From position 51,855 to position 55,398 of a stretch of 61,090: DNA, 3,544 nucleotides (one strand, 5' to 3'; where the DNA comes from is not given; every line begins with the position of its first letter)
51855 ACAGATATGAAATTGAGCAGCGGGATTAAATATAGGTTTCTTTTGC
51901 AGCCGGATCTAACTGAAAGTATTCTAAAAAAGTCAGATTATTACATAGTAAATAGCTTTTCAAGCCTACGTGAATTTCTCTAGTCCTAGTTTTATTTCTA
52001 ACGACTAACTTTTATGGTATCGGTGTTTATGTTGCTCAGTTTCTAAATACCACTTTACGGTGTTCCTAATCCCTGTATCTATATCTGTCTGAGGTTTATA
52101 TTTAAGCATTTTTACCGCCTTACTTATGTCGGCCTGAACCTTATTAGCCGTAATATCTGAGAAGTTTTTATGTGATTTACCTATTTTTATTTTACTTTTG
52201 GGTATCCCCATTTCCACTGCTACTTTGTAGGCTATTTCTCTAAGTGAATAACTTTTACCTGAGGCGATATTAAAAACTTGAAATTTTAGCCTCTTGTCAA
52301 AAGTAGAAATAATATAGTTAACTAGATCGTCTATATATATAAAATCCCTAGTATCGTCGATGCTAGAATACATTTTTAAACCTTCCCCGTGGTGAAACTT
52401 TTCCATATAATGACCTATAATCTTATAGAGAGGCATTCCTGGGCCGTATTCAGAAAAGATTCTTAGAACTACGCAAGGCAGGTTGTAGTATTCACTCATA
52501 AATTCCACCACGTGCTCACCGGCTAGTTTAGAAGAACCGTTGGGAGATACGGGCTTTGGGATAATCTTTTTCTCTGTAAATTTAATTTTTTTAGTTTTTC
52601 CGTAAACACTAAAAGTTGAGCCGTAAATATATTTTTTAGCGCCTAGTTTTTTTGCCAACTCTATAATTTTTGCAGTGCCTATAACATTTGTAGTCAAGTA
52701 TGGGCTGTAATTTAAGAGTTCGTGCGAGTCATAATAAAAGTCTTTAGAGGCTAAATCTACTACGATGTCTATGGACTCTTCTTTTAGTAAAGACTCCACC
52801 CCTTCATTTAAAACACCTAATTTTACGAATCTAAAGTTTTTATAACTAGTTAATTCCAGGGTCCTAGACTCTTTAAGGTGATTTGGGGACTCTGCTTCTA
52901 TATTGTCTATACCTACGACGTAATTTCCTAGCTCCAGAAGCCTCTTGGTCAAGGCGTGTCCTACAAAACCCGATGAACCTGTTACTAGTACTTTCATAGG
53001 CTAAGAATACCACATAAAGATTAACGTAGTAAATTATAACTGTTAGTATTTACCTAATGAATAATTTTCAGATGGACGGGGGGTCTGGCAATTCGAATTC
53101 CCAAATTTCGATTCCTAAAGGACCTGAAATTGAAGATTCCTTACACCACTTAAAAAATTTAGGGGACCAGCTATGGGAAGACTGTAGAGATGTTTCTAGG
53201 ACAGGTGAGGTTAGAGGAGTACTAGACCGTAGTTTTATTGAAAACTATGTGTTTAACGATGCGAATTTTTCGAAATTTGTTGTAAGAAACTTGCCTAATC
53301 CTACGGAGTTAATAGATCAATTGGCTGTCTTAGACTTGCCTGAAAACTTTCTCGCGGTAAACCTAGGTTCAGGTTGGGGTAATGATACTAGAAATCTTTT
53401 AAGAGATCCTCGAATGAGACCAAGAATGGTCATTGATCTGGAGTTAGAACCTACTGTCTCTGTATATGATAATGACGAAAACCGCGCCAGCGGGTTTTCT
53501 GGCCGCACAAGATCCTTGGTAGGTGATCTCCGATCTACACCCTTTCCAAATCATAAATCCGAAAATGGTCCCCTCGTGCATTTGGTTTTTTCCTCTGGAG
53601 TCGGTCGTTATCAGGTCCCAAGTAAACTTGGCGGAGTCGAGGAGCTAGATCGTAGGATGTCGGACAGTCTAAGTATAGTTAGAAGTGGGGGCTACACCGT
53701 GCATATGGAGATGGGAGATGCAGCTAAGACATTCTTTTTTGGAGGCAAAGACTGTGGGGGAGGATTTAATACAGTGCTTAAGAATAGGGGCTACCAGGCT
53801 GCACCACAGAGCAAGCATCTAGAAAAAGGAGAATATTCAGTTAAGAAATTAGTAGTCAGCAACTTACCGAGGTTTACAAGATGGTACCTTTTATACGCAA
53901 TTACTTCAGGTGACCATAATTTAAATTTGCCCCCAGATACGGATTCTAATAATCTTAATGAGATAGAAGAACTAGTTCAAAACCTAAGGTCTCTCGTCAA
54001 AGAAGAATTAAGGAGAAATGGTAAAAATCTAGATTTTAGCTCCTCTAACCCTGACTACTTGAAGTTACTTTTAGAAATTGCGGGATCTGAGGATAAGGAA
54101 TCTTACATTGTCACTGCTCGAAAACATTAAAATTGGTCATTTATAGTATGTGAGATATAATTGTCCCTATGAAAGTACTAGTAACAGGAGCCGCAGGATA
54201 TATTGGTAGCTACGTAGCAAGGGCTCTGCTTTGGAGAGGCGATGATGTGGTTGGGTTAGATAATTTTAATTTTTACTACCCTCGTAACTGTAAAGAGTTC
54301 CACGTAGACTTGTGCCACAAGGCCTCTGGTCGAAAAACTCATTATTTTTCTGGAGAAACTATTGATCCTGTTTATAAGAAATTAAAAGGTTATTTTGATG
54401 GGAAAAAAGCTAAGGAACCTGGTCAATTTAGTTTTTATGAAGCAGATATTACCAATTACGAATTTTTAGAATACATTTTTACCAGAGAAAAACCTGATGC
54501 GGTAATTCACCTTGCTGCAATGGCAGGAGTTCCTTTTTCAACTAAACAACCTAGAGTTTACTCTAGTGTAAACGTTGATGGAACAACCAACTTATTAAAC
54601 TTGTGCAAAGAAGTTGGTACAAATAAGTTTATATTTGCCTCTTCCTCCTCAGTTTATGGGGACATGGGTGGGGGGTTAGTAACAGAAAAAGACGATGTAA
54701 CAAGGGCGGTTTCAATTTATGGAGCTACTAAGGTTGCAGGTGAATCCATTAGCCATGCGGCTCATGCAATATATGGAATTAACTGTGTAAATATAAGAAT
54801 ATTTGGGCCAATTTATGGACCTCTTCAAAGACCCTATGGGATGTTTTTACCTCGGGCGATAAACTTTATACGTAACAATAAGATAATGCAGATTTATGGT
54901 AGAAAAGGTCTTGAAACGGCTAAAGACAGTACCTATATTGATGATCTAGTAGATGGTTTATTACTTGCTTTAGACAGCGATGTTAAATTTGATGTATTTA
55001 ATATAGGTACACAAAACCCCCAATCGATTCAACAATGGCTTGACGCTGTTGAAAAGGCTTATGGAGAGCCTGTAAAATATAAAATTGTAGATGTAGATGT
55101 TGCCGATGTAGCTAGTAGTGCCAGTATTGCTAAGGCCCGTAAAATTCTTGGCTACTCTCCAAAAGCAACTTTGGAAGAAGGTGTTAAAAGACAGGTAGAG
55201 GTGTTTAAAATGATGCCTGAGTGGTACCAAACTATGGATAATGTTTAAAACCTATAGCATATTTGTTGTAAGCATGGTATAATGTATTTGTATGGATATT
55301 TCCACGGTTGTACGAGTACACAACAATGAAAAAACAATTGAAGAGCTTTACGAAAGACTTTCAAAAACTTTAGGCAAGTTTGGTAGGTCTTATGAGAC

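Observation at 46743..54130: Candidate undescribed tailoring module inside the glycan locus: atypical kinase-like protein, two NLGSG Rossmann proteins, a HAD phosphatase and four proteins of unknown fold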

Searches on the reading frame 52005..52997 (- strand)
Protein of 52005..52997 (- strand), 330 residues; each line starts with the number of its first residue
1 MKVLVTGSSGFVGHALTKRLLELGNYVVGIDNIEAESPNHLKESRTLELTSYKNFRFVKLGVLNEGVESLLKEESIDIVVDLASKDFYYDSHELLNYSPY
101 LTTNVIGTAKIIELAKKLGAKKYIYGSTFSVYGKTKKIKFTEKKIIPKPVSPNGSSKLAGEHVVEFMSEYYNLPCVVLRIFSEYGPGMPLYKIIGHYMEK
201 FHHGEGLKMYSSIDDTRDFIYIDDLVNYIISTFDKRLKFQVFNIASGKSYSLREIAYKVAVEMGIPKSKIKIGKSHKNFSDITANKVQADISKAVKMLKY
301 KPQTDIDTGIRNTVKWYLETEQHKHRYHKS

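Call 3: search_protein_families(library=pfam, proteins=[window:52005-52997:-], max_evalue=0.1)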
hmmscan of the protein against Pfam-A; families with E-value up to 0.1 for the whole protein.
window:52005-52997:- (330 aa): 7 families
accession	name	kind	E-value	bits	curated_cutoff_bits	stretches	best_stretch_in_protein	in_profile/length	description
PF01370.27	Epimerase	-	5.4e-41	141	20.9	1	3-245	1-240/240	NAD dependent epimerase/dehydratase family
PF16363.11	GDP_Man_Dehyd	-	1.4e-39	137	27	1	4-313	1-332/332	GDP-mannose 4,6 dehydratase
PF04321.23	RmlD_sub_bind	-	8.9e-13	48.4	27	1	1-271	1-239/287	RmlD substrate binding domain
PF01073.25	3Beta_HSD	-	2.6e-12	46.8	22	1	4-231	1-227/280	3-beta hydroxysteroid dehydrogenase/isomerase family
PF07993.18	NAD_binding_4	-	7.7e-11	42.1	20.1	1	60-180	75-204/258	Male sterility protein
PF02719.21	Polysacc_synt_2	-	1.1e-08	35.1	20.2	1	3-266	1-250/293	Polysaccharide biosynthesis protein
PF13460.12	NAD_binding_10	-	0.024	14.9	27.2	1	7-138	1-109/184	NAD(P)H-binding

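Call 4: search_protein_families(library=ncbifam, proteins=[window:52005-52997:-], max_evalue=0.1)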
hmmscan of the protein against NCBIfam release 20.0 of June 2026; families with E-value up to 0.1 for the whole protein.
window:52005-52997:- (330 aa): 46 families (the best 25 are shown)
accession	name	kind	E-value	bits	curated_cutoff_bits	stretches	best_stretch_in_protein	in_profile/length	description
TIGR01181.1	dTDP_gluc_dehyt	equivalog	1.7e-40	139.1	365.1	1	2-323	1-317/321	dTDP-glucose 4,6-dehydratase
TIGR01179.1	galE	equivalog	2e-34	118.9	262.3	2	2-186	1-179/332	UDP-glucose 4-epimerase GalE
TIGR04180.1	EDH_00030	hypoth_equivalog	9.1e-29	100.4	475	1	3-304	1-296/297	NAD-dependent 4,6-dehydratase LegB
TIGR02197.1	heptose_epim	equivalog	4.4e-27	95.1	274.6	1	3-319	1-315/316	ADP-glyceromanno-heptose 6-epimerase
NF011728.1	PRK15181.1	equivalog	1e-24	87.2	760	1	3-320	18-340/348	Vi polysaccharide biosynthesis UDP-N-acetylglucosaminuronic acid C-4 epimerase TviC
NF007490.0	PRK10084.1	subfamily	1e-20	74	649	1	1-323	1-340/361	dTDP-glucose 4,6-dehydratase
NF007956.0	PRK10675.1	subfamily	9.6e-20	71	394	1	1-168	1-164/338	UDP-glucose 4-epimerase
NF007582.0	PRK10217.1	equivalog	1.2e-18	67.3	698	1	2-324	3-338/355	dTDP-glucose 4,6-dehydratase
TIGR02622.1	CDP_4_6_dhtase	equivalog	3.9e-15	55.8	278.45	2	2-166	6-167/352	CDP-glucose 4,6-dehydratase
NF042422.1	oxyalk_red_OleD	equivalog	1.3e-12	47.7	580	1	1-250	1-229/329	2-alkyl-3-oxoalkanoate reductase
NF042423.1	oxyalk_red_Shew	equivalog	2.2e-12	46.7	580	1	2-232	10-220/331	2-alkyl-3-oxoalkanoate reductase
NF047922.1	GDPFucSynFcl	equivalog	3.7e-12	46.3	500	1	65-322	43-306/308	GDP-L-fucose synthase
TIGR03466.1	HpnA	hypoth_equivalog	8.5e-12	44.6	367.65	1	1-178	1-165/327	hopanoid-associated sugar epimerase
NF008872.0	PRK11908.1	equivalog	9.3e-11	41.3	294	1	1-323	2-341/349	bifunctional UDP-4-keto-pentose/UDP-xylose synthase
TIGR01472.1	gmd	equivalog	8.8e-10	38.3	415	1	3-315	3-336/342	GDP-mannose 4,6-dehydratase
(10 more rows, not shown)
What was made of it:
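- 52005..52997 (-): SDR330: core-locus extended SDR with an intact GxxGxxG but no catalytic Tyr (SPNGSSK). The loss is conserved in orthologues (Asn, Asn, His, His). Calls 3, 4 (Epimerase 5e-41).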

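Call 83: find_related_loci(query=window:52005-52997:-, collection=metagenome_contigs, flank=10000)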
Query window:52005-52997:- (330 aa) in metagenome_contigs; peptide patterns used: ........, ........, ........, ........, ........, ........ (x = any residue, [..] = any of these).
313 stretches matched a pattern; 10 encode a relative of the query (tblastn E <= 1e-3); 10 distinct loci.
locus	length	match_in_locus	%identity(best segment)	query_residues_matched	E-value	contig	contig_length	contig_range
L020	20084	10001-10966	31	2-317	1e-36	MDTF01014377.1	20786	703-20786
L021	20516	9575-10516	30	3-317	8e-32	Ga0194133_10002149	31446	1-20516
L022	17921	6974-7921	23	2-330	2e-12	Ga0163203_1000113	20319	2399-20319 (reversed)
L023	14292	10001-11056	23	3-319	4e-11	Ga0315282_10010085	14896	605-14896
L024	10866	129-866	29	2-265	1e-9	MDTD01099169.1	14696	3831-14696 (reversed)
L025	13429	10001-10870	20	45-317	2e-7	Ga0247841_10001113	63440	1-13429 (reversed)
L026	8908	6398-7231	20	45-311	3e-7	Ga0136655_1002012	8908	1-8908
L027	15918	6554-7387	20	45-311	9e-7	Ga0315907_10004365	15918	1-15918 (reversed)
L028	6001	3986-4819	20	45-311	8e-7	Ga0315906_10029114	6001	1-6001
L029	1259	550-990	27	124-260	3e-6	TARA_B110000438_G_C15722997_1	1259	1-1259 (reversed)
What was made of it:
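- The metagenome scan found nothing closer than 31% identity (call 83), so 'hypervariable' rests on few genomes.
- Tried and rejected: A metagenome-contig scan with SDR330 found only relatives of 31% identity or less, and no further syntenic loci (call 83).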

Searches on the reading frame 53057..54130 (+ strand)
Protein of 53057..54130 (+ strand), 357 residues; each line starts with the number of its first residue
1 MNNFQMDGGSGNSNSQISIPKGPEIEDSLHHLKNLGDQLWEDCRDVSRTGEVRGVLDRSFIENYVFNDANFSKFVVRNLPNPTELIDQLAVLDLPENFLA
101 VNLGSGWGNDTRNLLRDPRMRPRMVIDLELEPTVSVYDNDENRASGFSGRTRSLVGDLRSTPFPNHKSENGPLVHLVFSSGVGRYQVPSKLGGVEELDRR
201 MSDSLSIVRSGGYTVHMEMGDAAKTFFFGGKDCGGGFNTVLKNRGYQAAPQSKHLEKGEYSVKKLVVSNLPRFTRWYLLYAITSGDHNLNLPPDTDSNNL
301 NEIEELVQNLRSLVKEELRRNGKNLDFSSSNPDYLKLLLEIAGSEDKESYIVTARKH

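Call 3: search_protein_families(library=pfam, proteins=[window:53057-54130:+], max_evalue=0.1)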
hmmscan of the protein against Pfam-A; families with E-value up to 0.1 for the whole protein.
window:53057-54130:+ (357 aa): 0 families

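Call 4: search_protein_families(library=ncbifam, proteins=[window:53057-54130:+], max_evalue=0.1)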
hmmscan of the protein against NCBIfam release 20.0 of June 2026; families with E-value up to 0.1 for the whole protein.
window:53057-54130:+ (357 aa): 0 families

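Call 21: search_solved_structures(query=window:53057-54130:+, max_evalue=10, show_alignments=2)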
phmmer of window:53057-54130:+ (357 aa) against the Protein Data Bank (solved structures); distinct sequences matched with E-value up to 10: 2.
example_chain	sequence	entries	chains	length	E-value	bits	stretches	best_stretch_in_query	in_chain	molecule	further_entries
2wkb_A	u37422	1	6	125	0.14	14.3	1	288-345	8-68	MACROPHAGE MIGRATION INHIBITORY FACTOR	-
3gac_A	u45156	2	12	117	0.52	12.4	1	288-344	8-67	Macrophage migration inhibitory factor-like protein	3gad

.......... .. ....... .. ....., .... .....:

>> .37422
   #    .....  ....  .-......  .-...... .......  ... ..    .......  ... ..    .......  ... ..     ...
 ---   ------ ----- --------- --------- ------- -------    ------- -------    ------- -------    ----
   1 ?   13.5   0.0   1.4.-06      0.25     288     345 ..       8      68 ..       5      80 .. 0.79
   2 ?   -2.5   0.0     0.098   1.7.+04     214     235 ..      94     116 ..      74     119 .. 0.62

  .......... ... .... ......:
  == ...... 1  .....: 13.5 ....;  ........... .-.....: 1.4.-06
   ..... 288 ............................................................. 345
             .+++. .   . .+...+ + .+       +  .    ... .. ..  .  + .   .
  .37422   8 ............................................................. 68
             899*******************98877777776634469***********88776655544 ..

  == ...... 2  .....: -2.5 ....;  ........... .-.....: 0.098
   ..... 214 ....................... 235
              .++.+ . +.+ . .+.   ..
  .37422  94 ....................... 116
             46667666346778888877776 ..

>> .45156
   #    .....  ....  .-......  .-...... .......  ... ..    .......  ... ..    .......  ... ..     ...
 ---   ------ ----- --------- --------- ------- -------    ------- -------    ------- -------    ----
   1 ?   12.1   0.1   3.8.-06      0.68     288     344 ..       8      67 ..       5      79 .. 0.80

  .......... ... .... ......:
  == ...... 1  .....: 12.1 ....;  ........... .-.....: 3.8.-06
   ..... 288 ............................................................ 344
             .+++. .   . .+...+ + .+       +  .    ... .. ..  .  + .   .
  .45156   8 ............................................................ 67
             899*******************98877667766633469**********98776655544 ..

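Call 29: search_protein_families(library=phrogs, proteins=[window:53057-54130:+], max_evalue=0.1)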
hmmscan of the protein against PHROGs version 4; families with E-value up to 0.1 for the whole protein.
window:53057-54130:+ (357 aa): 0 families

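Call 30: search_protein_families(library=padloc, proteins=[window:53057-54130:+], max_evalue=0.1)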
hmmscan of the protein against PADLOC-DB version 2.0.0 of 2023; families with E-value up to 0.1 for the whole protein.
window:53057-54130:+ (357 aa): 1 family
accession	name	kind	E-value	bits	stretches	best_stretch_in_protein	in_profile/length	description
PDLC03027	MTase_I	-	0.015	11.8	0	269-314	411-456/810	Type I methyltransferase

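Call 51: search_solved_structures(query=A4, max_evalue=1, show_alignments=2)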
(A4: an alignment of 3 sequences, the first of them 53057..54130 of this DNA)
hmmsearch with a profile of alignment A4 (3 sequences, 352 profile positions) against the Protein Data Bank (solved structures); distinct sequences matched with E-value up to 1: 32.
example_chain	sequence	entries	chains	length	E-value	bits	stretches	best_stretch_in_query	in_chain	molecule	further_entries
6uak_A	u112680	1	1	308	1.5e-06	30.7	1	89-207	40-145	SAM dependent methyltransferase LahSB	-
3kkz_A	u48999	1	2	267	0.00018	23.9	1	84-186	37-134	uncharacterized protein Q5LES9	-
3bus_A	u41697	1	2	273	0.0048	19.1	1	83-169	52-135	Methyltransferase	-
5bxy_A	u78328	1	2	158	0.026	16.7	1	75-164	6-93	RNA methyltransferase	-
3f4k_A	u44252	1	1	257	0.032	16.4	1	89-182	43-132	Putative methyltransferase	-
3svz_A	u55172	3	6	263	0.033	16.4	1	89-182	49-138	Putative methyltransferase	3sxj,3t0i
3t7r_A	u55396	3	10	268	0.047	15.9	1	82-203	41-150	Putative methyltransferase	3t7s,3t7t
3e7p_A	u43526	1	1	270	0.048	15.8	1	82-203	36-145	Putative methyltransferase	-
2o57_A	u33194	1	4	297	0.049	15.8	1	85-170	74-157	putative sarcosine dimethylglycine methyltransferase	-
4krg_A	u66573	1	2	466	0.052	15.7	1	83-176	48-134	Phosphoethanolamine N-methyltransferase 1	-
6uv6_A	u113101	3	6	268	0.058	15.6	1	83-168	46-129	D-glucose O-methyltransferase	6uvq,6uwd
6f5z_A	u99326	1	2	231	0.06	15.5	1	84-176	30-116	24-sterol C-methyltransferase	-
3dlc_A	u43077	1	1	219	0.078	15.1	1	95-172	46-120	Putative S-adenosyl-L-methionine-dependent Methyltransferase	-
3ujd_A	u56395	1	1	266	0.081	15.1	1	53-177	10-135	Phosphoethanolamine N-methyltransferase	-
1zq9_A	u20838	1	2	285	0.082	15.1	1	89-160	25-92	Probable dimethyladenosine transferase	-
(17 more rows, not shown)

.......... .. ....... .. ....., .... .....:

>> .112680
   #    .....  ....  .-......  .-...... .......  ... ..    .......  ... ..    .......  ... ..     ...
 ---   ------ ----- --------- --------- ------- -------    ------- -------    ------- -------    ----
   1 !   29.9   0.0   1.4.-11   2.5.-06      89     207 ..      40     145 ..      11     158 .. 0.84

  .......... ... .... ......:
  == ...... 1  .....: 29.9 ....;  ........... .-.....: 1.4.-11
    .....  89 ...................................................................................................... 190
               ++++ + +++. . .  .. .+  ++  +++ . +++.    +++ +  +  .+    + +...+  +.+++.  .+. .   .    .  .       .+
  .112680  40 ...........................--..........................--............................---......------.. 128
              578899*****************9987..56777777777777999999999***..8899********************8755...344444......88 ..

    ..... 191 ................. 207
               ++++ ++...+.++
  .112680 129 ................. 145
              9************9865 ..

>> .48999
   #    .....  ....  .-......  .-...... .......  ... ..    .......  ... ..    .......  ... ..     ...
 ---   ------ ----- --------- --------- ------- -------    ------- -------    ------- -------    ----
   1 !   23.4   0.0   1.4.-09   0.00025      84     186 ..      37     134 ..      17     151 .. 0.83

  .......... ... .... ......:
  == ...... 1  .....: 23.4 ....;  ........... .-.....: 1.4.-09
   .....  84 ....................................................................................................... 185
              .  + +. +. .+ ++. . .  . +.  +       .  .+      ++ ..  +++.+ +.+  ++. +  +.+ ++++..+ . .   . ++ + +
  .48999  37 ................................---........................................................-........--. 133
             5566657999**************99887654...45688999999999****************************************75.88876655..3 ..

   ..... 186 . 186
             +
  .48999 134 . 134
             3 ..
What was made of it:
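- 53057..54130 (+): g357: fast-evolving orthologue of the core-locus class I methyltransferase, with N- and C-terminal extensions. It lies between the two divergent SDR genes. Its GC is raised (0.41). Call 51 (PDB MTase LahSB, 1.5e-6).
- The best PDB profile hit of g357 is the lanthipeptide-cluster methyltransferase LahSB (1.5e-6; call 51).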

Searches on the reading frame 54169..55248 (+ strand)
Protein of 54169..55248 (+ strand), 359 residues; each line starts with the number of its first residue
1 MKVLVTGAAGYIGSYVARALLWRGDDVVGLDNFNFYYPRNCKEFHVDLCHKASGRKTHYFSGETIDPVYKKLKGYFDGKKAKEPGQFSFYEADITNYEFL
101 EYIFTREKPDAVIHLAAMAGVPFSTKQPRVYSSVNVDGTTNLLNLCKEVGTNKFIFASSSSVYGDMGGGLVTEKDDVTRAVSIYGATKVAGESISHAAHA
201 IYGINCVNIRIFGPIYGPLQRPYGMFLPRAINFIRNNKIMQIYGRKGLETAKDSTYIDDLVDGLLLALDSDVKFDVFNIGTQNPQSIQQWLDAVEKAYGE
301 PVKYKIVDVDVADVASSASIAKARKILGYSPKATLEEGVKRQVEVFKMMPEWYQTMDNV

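Call 8: search_protein_families(library=pfam, proteins=[window:54169-55248:+], max_evalue=0.001)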
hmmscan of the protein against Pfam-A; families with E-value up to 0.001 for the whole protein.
window:54169-55248:+ (359 aa): 6 families
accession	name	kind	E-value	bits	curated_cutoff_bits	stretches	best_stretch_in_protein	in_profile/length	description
PF01370.27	Epimerase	-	3.5e-49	167.8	20.9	1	3-280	1-240/240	NAD dependent epimerase/dehydratase family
PF16363.11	GDP_Man_Dehyd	-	1.2e-47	163.5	27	2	78-341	45-331/332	GDP-mannose 4,6 dehydratase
PF04321.23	RmlD_sub_bind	-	2e-15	57.1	27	1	1-198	1-139/287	RmlD substrate binding domain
PF01073.25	3Beta_HSD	-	3.5e-15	56.2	22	1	87-268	47-229/280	3-beta hydroxysteroid dehydrogenase/isomerase family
PF02719.21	Polysacc_synt_2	-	1.8e-12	47.5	20.2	1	92-199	61-153/293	Polysaccharide biosynthesis protein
PF07993.18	NAD_binding_4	-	2.2e-10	40.6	20.1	1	107-210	87-203/258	Male sterility protein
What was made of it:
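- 54169..55248 (+): SDR359: canonical core-locus epimerase/dehydratase-type SDR, and the right-hand anchor used for synteny. Call 8 (Epimerase 3.5e-49).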

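Call 23: find_related_loci(query=window:54169-55248:+, collection=genome_contigs, flank=10000)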
Query window:54169-55248:+ (359 aa) in genome_contigs; peptide patterns used: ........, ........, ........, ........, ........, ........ (x = any residue, [..] = any of these).
49 stretches matched a pattern; 2 encode a relative of the query (tblastn E <= 1e-3); 2 distinct loci.
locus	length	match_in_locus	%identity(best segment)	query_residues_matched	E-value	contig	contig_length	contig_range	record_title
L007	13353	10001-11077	65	1-359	9e-161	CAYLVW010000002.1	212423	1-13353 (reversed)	MAG TPA_asm: uncultured Candidatus Saccharibacteria bacterium isolate SRP286056_co1_134 genome assembly, contig: NODE_26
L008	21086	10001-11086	57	1-359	9e-138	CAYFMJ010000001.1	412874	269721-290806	MAG TPA_asm: uncultured Methanosarcinales archaeon isolate ERP019367_co1_71 genome assembly, contig: NODE_28_length_4128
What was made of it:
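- Assignment to Saccharibacteria rests only on the title of one related MAG (call 23).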

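Call 84: search_protein_families(library=pfam, proteins=[L007:8117-8959:-, L007:7271-8116:-, L007:6415-7002:-, L007:5722-6306:-, L007:4810-5679:-, L007:1836-3119:+, L007:890-1822:+], max_evalue=0.001)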
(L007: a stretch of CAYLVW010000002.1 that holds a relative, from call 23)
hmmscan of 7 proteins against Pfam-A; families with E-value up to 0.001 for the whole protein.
L007:8117-8959:- (280 aa): 1 family
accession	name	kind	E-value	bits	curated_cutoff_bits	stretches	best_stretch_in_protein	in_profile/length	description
PF08241.18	Methyltransf_11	-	0.00013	23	21.2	1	78-166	3-86/95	Methyltransferase domain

L007:7271-8116:- (281 aa): 0 families

L007:6415-7002:- (195 aa): 0 families

L007:5722-6306:- (194 aa): 0 families

L007:4810-5679:- (289 aa): 0 families

L007:1836-3119:+ (427 aa): 3 families
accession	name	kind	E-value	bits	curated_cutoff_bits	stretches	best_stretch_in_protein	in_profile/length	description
PF13529.12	Peptidase_C39_2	-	7.1e-06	27.1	24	1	304-403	12-142/143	Peptidase_C39 like family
PF24568.1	CC_PcsB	-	2.2e-05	24.7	27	1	118-187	1-71/75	Peptidoglycan hydrolase PcsB, coiled-coil domain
PF03412.21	Peptidase_C39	-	4.5e-05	23.7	22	1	307-407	12-109/133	Peptidase C39 family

L007:890-1822:+ (310 aa): 2 families
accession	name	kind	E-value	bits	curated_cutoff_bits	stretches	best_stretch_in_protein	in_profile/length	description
PF18075.7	FtsX_ECD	-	1.7e-16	61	23.5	1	70-161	2-96/96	FtsX extracellular domain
PF02687.27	FtsX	-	3.8e-08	33.8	25.5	1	185-292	3-107/120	FtsX-like permease C-terminal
